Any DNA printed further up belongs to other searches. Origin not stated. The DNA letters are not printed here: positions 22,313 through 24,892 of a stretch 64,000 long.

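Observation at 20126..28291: Carnitine / gamma-butyrobetaine oxidation operon: BKACE, LcdH-thioesterase fusion, ACAD, NDP-forming acyl-CoA synthetase, CaiD-like hydratase and MFS transporter on one strand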

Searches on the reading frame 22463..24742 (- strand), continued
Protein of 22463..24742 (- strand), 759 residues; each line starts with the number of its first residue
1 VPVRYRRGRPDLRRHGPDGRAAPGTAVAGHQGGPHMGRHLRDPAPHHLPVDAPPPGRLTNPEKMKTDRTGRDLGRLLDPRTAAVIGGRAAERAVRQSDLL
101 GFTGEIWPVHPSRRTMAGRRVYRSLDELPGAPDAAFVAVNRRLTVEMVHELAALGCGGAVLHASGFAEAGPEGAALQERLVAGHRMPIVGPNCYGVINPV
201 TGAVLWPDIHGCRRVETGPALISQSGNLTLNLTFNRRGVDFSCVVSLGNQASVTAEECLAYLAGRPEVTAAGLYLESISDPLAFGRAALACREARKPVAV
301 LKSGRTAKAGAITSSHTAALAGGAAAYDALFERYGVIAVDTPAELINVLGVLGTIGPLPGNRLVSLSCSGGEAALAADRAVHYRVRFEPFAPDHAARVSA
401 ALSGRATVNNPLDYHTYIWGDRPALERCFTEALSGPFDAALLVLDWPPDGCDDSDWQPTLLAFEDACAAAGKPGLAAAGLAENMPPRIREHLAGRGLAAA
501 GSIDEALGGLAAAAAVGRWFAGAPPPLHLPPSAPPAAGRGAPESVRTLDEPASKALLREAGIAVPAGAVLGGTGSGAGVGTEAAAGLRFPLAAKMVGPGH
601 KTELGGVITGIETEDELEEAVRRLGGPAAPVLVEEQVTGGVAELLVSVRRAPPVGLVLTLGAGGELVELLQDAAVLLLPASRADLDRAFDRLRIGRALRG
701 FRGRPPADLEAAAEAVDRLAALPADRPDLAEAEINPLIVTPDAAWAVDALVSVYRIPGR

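Call 90: search_dna_similar(query=L092:8001-10019:+, collection=plasmids, mode=protein, max_rows=60, rows=spread, max_evalue=1e-25)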
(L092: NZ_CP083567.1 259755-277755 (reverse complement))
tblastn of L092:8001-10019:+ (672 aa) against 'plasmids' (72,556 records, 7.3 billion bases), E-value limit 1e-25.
Records with a match: 334; places in all: 381; records where one place covers at least 80% of the query: 314.
Best place of each record, by identity: >=99% 1; <60% 333.
By first word of the organism name: Rhizobium 141; Pseudosulfitobacter 22; Sphingobium 14; Rhodococcus 13; Sinorhizobium 11; Cupriavidus 9; Paraburkholderia 8; Variovorax 8; Sulfitobacter 7; Paracoccus 7; and 59 more.
By predicted mobility (MOB-suite, as given by PLSDB): non-mobilizable 232; conjugative 71; mobilizable 31.
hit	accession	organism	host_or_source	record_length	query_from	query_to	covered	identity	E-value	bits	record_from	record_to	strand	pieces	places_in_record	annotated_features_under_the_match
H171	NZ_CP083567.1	Sulfitobacter sp. W027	-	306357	1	672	100%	100.0%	0e+0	1281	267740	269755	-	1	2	acetate--CoA ligase family protein | carnitinyl-CoA dehydratase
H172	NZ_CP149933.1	Thioclava sp. GXIMD2076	pure culture,conch meat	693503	1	667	99%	52.1%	0e+0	623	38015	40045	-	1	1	acetate--CoA ligase family protein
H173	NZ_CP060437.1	Pseudooceanicola algae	whole organism,marine macroalga Fucus ...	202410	1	670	100%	50.9%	0e+0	602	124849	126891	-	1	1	acetate--CoA ligase family protein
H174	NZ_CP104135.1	Sinorhizobium sp. C101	Phaseolus vulgaris,cell ...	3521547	4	667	99%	49.9%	2e-163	527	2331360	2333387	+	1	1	none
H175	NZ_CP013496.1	Rhizobium sp. N621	Phaseolus vulgaris,Whole ...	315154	4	667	99%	49.9%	3e-167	538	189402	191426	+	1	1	acetate--CoA ligase family protein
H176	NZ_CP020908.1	Rhizobium etli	Phaseolus vulgaris,cell culture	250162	4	667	99%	49.9%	1e-162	525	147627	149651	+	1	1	acetate--CoA ligase family protein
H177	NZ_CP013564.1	Rhizobium phaseoli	Phaseolus vulgaris,Whole ...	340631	4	667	99%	49.6%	9e-168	540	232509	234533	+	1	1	acetate--CoA ligase family protein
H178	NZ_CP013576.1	Rhizobium phaseoli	Phaseolus vulgaris,Whole ...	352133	4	667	99%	49.6%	1e-167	539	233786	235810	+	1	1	acetate--CoA ligase family protein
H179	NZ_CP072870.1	Rhizobium sp. NLR16a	lentil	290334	4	669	99%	49.4%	6e-163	526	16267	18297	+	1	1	acetate--CoA ligase family protein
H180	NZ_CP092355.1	Rhizobium sp. C104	Cell culture,nodule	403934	2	667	99%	49.3%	1e-166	536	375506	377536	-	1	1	acetate--CoA ligase family protein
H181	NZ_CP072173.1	Rhizobium sp. AB2/73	Phyla canescens,cell culture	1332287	4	667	99%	49.2%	2e-174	559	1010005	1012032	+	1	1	record has no annotation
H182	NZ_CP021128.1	Rhizobium sp. Kim5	Phaseolus vulgaris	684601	2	654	97%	49.9%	2e-167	539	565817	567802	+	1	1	acetate--CoA ligase family protein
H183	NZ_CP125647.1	Rhizobium sp. BT04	Phaseolus vulgaris,Pure culture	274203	4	667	99%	49.0%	1e-161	522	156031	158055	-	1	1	acetate--CoA ligase family protein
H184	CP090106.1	Sinorhizobium meliloti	Medicago,Cell culture,Plant nodule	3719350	4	667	93%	51.8%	1e-128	555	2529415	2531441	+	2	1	none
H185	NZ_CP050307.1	Rhizobium lusitanum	Oxytropis pumilio,cell culture,root ...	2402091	4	667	99%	48.9%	3e-176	564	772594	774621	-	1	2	none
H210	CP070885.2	Pseudosulfitobacter pseudonitzschiae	Skeletonema costatum,The surface ...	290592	4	668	99%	28.6%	4e-44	178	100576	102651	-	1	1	acetate--CoA ligase family protein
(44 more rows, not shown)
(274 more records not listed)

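Call 91: get_annotated_region(hit=H184, flank=9000)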
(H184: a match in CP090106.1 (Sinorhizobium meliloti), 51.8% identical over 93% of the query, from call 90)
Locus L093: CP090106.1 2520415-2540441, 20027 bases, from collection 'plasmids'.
description: Sinorhizobium meliloti strain Ak57 plasmid pSymB, complete sequence
organism: Sinorhizobium meliloti (NCBI taxid 382)
taxonomy: Bacteria; Pseudomonadota; Alphaproteobacteria; Hyphomicrobiales; Rhizobiaceae; Sinorhizobium; Sinorhizobium meliloti
host: -; source: Medicago,Cell culture,Plant nodule; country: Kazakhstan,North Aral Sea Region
typing (MOB-suite, as given by PLSDB): non-mobilizable
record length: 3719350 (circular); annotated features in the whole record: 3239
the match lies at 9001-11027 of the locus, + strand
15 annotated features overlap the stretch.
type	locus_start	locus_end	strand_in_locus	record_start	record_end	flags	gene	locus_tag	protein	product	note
CDS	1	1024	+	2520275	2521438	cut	-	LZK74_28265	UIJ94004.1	spermidine/putrescine ABC transporter substrate-binding protein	-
CDS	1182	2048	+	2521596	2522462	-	-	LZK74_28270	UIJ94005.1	ABC transporter permease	-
CDS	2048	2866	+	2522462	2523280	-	-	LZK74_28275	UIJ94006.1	ABC transporter permease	-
CDS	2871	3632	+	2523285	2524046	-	-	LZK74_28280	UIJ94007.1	SDR family oxidoreductase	-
CDS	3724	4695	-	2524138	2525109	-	-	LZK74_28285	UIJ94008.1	GlxA family transcriptional regulator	-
CDS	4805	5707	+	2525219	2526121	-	-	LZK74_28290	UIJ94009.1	3-keto-5-aminohexanoate cleavage protein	-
CDS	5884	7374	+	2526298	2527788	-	-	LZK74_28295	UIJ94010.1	carnitine 3-dehydrogenase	-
CDS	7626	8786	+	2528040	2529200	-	-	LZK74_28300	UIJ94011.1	acyl-CoA dehydrogenase family protein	-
CDS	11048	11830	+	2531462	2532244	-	caiD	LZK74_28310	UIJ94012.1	crotonobetainyl-CoA hydratase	-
CDS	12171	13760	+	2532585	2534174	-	-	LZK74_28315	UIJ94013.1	ABC transporter substrate-binding protein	-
CDS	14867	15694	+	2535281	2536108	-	-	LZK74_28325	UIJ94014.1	ABC transporter permease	-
CDS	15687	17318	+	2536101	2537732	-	-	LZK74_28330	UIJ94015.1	ABC transporter ATP-binding protein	-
CDS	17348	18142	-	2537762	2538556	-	-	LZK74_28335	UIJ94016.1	helix-turn-helix domain-containing protein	-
CDS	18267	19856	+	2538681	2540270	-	-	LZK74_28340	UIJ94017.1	ABC transporter substrate-binding protein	-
CDS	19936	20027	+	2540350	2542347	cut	-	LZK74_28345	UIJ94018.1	CocE/NonD family hydrolase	-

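Call 92: get_annotated_region(hit=H210, flank=6000)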
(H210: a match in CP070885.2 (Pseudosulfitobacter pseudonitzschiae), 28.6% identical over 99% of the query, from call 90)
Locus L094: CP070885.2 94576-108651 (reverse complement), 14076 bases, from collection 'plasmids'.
description: Pseudosulfitobacter pseudonitzschiae strain SC33-45 plasmid p3, complete sequence
organism: Pseudosulfitobacter pseudonitzschiae (NCBI taxid 1402135)
taxonomy: Bacteria; Pseudomonadota; Alphaproteobacteria; Rhodobacterales; Roseobacteraceae; Pseudosulfitobacter; Pseudosulfitobacter pseudonitzschiae
host: -; source: Skeletonema costatum,The surface seawater at the Pearl River Estuary; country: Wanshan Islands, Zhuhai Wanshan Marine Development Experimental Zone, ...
typing (MOB-suite, as given by PLSDB): non-mobilizable
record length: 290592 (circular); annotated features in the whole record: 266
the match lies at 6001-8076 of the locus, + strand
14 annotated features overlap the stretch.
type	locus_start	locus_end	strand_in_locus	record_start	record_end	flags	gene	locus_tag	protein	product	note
CDS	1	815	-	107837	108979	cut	-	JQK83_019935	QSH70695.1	acyl-CoA dehydrogenase family protein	-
CDS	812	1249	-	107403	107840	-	-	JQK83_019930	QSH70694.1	dehydratase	-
CDS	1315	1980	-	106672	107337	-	-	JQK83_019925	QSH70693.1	acetate--CoA ligase family protein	-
CDS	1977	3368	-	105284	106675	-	-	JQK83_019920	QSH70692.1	CoA-binding protein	-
CDS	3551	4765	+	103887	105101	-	-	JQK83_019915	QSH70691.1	CoA transferase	-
CDS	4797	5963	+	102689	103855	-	-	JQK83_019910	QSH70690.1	acyl-CoA/acyl-ACP dehydrogenase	-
CDS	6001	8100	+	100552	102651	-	-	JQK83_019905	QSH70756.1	acetate--CoA ligase family protein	-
CDS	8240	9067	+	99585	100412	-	-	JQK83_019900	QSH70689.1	helix-turn-helix domain-containing protein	-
CDS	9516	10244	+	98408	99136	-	-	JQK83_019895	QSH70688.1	UTRA domain-containing protein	-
CDS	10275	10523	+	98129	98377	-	-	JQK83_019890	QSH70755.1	acyl-CoA/acyl-ACP dehydrogenase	-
CDS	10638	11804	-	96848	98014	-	-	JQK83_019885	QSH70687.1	acyl-CoA dehydrogenase family protein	-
CDS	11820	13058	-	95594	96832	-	-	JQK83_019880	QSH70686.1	thiolase family protein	-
CDS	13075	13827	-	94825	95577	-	-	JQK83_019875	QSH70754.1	enoyl-CoA hydratase/isomerase family protein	-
CDS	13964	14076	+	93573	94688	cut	-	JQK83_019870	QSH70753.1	CoA transferase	-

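Call 97: search_protein_families(library=padloc, proteins=[L002:1427-5137:+], max_evalue=0.001)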
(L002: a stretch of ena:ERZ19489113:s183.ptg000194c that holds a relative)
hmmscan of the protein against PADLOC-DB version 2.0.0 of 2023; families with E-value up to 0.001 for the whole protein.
L002:1427-5137:+ (1236 aa): 23 families
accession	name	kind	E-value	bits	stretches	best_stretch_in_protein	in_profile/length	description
PDLC02864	DpdF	-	1.5e-88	296.1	1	489-884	10-364/610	DpdF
PDLC02861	DpdF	-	8e-78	260.2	2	489-708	16-222/611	DpdF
PDLC02870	DpdF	-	2.4e-74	248.8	2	490-706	2-205/534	DpdF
PDLC03928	PsyrT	-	4.9e-64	214.8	2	489-682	8-201/689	-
PDLC02865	DpdF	-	9.2e-57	190.5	1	486-873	744-1095/1499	DpdF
PDLC02868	DpdF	-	1.2e-52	176.9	1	490-865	327-705/1078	DpdF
PDLC02859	DpdF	-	5.4e-44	148.6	1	496-857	95-424/545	DpdF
PDLC02872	DpdF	-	4.9e-34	116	2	801-869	448-516/859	DpdF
PDLC02855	DpdF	-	3.6e-32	109.5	2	798-860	419-481/825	DpdF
PDLC01089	C3a193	-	6.9e-31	105.4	1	520-852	271-586/983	poss. alt. Cas3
PDLC02857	DpdF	-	1.9e-30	103.7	1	509-869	189-549/911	DpdF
PDLC02867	DpdF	-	5.6e-27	92.4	2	792-868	412-488/855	DpdF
PDLC02863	DpdF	-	5.7e-19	66.3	1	800-876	96-172/488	DpdF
PDLC02862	DpdF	-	4.1e-18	62.6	2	807-860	412-465/811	DpdF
PDLC02858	DpdF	-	2.9e-15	53.8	2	796-860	412-476/504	DpdF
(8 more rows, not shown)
